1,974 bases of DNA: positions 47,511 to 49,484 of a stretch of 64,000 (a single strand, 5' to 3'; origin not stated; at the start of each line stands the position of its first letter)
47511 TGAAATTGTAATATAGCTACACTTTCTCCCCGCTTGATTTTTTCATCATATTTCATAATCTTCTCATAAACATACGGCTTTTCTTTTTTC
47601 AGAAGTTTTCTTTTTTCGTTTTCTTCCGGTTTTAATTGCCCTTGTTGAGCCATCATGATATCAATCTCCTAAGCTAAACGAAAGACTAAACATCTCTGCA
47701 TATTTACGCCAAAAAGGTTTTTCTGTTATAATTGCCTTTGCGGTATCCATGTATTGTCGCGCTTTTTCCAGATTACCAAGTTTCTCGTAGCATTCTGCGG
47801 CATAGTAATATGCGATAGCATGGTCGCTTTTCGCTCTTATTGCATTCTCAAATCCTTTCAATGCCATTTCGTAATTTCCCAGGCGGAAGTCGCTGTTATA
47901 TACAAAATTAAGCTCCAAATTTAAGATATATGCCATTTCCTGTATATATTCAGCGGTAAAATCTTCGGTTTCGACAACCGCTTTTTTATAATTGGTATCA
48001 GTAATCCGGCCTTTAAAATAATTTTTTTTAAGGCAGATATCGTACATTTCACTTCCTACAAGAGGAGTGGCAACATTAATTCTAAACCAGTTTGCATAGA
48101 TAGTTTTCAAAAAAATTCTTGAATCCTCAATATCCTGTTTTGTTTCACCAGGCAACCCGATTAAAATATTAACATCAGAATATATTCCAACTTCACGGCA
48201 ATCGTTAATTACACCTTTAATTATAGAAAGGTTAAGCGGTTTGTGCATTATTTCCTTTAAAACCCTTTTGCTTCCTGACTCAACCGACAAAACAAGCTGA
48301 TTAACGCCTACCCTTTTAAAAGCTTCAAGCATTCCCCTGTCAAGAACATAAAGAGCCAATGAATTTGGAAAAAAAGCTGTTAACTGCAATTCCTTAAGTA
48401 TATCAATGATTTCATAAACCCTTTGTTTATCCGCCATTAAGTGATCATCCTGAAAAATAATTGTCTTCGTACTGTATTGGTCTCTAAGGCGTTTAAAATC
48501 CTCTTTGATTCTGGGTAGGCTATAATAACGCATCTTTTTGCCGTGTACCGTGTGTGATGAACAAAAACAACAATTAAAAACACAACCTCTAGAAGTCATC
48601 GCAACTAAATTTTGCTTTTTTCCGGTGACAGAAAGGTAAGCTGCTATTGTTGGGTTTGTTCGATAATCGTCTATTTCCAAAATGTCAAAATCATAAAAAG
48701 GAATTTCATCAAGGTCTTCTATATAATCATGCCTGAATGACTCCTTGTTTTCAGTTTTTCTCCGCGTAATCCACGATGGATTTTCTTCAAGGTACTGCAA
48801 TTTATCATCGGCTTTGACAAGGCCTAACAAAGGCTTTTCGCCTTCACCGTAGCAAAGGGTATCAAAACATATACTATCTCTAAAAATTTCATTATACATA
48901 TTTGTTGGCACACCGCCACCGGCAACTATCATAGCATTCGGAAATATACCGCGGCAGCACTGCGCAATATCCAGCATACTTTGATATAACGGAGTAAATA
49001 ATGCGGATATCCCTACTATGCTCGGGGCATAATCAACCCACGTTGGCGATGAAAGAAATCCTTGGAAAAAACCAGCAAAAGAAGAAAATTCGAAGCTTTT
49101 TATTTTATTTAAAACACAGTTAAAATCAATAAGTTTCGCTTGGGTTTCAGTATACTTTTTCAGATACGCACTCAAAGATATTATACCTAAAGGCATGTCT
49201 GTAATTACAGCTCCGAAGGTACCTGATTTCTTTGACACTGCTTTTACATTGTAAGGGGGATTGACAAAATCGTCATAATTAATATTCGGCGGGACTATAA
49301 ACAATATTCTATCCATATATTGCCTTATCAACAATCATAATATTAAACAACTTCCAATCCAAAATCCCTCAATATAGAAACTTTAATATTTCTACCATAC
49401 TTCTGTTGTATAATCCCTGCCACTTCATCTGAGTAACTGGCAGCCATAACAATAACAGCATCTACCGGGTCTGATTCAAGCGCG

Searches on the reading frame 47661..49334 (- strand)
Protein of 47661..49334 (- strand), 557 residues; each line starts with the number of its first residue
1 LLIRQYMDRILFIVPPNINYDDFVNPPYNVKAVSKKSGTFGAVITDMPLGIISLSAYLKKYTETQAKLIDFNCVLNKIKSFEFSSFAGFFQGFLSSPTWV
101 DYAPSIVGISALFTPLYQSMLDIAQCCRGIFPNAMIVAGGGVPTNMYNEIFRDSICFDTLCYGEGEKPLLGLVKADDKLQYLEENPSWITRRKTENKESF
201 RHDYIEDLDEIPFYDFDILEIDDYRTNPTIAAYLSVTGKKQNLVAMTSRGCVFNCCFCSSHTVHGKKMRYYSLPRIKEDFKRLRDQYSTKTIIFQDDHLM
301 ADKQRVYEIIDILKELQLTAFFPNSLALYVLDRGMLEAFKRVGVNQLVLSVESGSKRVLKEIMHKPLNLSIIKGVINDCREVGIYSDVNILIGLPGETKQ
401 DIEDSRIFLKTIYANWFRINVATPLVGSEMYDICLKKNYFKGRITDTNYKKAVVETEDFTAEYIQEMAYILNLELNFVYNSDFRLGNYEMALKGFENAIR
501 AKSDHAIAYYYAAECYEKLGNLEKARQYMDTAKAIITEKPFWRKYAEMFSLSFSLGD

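Call 63: search_protein_families(library=pfam, proteins=[window:47661-49334:-], max_evalue=0.000001)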
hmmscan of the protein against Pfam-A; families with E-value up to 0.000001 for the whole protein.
window:47661-49334:- (557 aa): 3 families
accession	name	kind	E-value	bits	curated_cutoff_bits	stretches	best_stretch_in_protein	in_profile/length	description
PF04055.27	Radical_SAM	-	3.2e-19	70.2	29.5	1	247-405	3-162/166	Radical SAM superfamily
PF02310.24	B12-binding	-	4.2e-10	39.9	32.1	1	101-171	49-119/121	B12 binding domain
PF13432.12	TPR_16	-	1.7e-08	35.2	32.7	1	482-534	7-59/65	Tetratricopeptide repeat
